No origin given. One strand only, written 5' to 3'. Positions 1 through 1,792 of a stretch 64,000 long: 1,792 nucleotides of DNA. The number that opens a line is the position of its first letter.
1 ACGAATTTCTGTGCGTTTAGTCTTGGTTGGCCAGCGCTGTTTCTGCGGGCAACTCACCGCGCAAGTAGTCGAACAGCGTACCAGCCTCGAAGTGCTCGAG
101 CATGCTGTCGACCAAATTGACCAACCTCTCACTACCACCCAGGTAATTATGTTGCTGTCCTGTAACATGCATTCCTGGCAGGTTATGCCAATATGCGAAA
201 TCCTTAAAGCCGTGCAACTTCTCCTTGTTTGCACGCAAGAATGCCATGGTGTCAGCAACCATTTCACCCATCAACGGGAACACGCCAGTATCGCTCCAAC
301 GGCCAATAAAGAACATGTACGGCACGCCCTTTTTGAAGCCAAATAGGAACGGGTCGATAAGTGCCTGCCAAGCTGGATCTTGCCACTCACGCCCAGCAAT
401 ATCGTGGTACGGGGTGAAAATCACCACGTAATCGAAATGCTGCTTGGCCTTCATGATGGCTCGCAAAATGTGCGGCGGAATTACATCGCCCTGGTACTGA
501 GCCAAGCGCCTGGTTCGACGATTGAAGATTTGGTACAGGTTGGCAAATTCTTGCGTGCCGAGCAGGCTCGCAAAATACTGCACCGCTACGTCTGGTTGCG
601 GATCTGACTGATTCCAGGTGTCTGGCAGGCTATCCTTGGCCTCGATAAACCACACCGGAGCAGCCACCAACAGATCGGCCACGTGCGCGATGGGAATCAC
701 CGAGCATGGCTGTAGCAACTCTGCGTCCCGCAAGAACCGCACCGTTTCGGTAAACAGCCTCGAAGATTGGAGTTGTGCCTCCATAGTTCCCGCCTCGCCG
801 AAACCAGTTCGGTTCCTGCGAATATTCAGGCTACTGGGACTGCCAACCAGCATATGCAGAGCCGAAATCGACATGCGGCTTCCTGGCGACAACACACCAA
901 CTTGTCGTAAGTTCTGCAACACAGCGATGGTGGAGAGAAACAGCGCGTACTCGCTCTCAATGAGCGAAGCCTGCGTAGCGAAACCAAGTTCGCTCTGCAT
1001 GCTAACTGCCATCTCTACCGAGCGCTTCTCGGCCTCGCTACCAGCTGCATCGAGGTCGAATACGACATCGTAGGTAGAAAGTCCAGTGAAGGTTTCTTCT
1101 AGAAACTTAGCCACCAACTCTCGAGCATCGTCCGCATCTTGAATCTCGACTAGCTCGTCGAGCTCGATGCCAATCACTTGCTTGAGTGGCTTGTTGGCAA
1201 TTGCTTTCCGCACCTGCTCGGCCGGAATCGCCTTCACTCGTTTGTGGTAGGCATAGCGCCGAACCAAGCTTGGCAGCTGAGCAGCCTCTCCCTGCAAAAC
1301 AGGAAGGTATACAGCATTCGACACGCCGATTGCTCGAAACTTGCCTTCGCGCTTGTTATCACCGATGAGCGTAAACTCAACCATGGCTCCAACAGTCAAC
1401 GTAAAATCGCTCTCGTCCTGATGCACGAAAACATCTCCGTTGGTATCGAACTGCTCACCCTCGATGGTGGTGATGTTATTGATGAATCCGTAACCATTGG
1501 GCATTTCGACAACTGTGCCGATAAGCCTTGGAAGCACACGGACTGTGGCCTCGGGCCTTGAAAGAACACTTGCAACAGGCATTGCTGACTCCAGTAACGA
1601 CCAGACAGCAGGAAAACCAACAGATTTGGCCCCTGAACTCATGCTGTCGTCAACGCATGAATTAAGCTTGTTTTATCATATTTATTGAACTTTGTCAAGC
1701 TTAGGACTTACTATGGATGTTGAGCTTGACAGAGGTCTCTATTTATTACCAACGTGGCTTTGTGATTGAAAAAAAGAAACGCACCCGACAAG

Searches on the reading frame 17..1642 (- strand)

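Call 13: search_protein_families(library=pfam, proteins=[window:17-1642:-], max_evalue=0.01)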
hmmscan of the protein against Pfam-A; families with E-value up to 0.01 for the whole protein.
window:17-1642:- (541 aa): 1 family
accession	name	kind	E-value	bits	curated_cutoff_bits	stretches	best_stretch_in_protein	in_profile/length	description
PF00313.28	CSD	-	0.0026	18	27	1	42-107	3-63/66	'Cold-shock' DNA-binding domain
